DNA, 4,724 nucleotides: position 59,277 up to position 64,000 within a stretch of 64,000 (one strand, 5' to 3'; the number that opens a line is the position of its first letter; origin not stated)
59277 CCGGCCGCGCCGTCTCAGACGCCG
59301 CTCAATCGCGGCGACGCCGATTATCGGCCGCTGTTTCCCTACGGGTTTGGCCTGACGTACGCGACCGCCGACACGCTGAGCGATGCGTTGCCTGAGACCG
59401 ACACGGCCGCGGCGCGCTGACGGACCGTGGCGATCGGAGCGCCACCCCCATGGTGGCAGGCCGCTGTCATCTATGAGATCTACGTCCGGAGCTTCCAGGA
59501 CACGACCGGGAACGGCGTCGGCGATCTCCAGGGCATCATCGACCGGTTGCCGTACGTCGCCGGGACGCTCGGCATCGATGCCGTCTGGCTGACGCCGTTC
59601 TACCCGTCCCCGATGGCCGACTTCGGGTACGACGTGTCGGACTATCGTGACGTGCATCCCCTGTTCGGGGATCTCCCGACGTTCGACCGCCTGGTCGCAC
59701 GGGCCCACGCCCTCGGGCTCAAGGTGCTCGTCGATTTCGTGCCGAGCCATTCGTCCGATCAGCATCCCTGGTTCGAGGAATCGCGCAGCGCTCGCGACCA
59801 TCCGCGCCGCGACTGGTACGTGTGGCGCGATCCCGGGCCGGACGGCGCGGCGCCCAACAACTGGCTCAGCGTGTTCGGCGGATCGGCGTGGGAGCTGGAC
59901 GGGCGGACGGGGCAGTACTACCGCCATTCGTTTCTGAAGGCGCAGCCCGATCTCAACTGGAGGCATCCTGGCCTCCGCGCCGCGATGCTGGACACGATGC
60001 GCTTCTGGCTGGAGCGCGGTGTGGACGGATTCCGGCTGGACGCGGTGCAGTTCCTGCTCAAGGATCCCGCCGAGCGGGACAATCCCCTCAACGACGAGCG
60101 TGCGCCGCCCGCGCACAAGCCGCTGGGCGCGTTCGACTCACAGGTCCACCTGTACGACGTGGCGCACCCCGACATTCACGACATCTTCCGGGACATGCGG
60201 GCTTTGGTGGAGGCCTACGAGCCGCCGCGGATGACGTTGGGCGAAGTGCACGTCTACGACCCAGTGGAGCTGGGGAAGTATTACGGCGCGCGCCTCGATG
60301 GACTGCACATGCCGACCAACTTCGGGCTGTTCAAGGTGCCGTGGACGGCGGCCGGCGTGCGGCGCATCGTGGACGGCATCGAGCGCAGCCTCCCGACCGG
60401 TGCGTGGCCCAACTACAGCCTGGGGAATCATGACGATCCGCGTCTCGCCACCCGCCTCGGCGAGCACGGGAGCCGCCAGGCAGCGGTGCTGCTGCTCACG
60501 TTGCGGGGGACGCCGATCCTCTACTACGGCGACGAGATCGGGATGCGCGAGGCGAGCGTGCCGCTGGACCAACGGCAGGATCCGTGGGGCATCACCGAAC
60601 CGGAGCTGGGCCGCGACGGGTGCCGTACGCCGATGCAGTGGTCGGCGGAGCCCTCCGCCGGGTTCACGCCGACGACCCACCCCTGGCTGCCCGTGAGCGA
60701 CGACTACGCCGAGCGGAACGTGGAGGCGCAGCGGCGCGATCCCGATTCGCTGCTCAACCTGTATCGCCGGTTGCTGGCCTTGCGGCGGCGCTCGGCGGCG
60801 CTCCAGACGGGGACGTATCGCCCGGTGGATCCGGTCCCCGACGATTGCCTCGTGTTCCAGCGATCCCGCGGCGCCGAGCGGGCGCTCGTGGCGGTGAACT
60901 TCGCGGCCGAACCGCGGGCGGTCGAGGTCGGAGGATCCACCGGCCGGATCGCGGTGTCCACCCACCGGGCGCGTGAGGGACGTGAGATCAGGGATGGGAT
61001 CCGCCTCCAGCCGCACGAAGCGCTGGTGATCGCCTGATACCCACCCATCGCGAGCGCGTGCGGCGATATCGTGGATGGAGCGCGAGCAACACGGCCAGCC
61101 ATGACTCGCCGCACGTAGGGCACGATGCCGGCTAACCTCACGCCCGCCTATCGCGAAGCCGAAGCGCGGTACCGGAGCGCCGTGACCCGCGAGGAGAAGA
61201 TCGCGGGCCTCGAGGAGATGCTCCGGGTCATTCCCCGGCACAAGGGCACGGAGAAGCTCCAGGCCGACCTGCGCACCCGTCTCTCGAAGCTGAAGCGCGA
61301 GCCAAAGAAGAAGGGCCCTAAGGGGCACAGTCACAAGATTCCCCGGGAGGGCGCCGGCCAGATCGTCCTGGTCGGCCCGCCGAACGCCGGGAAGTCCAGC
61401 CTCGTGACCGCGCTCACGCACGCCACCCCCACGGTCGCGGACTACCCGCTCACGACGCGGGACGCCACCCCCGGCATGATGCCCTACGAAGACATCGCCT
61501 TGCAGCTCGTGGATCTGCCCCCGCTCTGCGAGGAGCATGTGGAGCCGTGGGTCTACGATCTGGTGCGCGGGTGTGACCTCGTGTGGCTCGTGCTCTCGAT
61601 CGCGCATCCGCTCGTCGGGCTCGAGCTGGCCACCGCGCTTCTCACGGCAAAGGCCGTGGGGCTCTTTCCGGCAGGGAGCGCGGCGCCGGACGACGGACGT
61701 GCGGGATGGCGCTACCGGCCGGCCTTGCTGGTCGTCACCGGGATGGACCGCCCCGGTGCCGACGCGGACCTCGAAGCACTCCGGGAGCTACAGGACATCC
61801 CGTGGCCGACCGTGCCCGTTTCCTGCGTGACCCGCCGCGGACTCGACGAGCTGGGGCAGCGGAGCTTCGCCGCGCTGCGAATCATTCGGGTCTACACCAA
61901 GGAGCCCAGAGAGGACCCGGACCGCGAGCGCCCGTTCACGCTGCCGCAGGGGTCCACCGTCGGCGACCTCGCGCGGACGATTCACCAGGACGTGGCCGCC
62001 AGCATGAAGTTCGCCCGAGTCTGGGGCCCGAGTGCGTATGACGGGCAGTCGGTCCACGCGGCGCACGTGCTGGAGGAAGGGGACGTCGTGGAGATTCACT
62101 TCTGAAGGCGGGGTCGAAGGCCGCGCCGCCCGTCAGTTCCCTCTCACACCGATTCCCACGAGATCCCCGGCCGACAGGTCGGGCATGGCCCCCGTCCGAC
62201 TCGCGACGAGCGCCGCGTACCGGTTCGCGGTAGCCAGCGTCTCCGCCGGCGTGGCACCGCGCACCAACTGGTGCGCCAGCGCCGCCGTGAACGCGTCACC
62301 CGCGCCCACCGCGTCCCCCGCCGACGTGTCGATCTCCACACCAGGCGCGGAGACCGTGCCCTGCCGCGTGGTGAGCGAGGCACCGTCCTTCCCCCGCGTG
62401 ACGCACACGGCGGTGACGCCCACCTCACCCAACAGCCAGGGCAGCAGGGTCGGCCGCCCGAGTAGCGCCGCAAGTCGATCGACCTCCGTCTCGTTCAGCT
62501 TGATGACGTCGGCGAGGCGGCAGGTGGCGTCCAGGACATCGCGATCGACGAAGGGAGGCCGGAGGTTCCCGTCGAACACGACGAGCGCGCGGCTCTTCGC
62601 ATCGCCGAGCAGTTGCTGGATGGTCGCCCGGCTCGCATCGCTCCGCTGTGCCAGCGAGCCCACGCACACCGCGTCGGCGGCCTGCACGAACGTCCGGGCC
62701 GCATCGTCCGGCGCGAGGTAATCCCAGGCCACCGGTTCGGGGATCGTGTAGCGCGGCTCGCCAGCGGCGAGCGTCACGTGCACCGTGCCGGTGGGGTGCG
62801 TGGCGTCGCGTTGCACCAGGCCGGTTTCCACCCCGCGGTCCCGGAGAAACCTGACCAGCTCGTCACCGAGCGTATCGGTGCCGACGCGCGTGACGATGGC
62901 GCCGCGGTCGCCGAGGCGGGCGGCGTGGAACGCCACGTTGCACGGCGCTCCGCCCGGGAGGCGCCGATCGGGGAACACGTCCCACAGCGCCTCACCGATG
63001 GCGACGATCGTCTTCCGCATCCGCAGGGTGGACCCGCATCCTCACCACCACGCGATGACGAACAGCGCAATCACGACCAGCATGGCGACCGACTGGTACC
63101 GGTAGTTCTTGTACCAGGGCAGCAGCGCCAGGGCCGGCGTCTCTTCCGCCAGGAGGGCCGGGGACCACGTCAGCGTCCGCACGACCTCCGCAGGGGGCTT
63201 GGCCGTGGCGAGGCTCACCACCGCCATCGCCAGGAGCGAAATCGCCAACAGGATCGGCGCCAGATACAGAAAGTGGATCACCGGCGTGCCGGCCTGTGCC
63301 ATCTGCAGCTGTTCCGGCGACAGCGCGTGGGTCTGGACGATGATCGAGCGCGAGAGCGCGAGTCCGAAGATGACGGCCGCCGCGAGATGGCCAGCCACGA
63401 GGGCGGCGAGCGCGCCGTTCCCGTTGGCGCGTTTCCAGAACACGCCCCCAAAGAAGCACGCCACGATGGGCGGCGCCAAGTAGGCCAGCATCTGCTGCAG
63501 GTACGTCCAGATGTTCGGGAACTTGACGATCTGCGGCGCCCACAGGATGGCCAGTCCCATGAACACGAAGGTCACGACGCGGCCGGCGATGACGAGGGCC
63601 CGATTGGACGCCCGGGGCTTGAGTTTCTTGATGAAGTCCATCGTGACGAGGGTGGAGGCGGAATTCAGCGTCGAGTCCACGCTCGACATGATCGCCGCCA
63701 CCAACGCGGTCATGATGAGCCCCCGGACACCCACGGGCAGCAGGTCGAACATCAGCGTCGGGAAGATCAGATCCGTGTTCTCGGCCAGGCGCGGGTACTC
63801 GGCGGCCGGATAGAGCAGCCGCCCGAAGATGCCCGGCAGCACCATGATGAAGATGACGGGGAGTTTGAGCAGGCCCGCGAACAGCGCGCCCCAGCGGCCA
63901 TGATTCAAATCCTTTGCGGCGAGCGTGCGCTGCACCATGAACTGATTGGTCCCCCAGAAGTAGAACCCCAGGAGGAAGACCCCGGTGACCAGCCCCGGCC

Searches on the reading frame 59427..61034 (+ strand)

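Call 65: search_protein_families(library=pfam, proteins=[window:59427-61034:+], max_evalue=0.00001)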
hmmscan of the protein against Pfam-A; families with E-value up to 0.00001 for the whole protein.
window:59427-61034:+ (536 aa): 2 families
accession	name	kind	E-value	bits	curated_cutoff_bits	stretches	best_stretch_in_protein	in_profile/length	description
PF00128.31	Alpha-amylase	-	1.4e-125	420.5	22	1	18-462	2-446/446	Alpha amylase, catalytic domain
PF11941.14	DUF3459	-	2.9e-10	40.8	22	1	445-534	1-89/90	Domain of unknown function (DUF3459)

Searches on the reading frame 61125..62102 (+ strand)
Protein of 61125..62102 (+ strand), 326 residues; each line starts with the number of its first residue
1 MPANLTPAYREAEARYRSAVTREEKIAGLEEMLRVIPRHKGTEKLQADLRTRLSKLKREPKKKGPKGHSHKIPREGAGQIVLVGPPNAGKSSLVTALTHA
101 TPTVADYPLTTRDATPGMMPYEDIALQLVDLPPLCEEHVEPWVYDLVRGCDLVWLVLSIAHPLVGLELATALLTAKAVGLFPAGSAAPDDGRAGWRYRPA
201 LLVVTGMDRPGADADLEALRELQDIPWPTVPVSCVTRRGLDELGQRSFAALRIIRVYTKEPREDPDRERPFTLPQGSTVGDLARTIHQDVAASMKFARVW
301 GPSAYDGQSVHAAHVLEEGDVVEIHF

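Call 65: search_protein_families(library=pfam, proteins=[window:61125-62102:+], max_evalue=0.00001)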
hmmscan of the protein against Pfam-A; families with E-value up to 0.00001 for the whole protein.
window:61125-62102:+ (326 aa): 3 families
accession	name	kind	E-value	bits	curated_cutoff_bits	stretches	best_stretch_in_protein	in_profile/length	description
PF02824.27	TGS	-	7e-15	55.3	22.2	1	254-324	1-58/60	TGS domain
PF01926.29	MMR_HSR1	-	8.2e-15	55.3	21.9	1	79-158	1-84/113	50S ribosome-binding GTPase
PF02421.24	FeoB_N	-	2e-09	37.6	27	1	79-132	2-55/156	Ferrous iron transport protein B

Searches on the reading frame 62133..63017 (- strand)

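Call 65: search_protein_families(library=pfam, proteins=[window:62133-63017:-], max_evalue=0.00001)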
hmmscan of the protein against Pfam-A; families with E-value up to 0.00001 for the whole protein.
window:62133-63017:- (294 aa): 1 family
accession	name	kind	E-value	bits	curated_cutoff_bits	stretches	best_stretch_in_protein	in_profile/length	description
PF00294.29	PfkB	-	1.9e-46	159.2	25.8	1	20-280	34-298/302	pfkB family carbohydrate kinase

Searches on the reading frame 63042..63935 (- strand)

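Call 65: search_protein_families(library=pfam, proteins=[window:63042-63935:-], max_evalue=0.00001)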
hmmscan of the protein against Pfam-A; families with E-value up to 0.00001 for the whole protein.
window:63042-63935:- (297 aa): 1 family
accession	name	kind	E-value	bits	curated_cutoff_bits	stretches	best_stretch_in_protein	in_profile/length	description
PF00474.23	SSF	-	2.6e-32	112.6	22.8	1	2-182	223-406/406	Sodium:solute symporter family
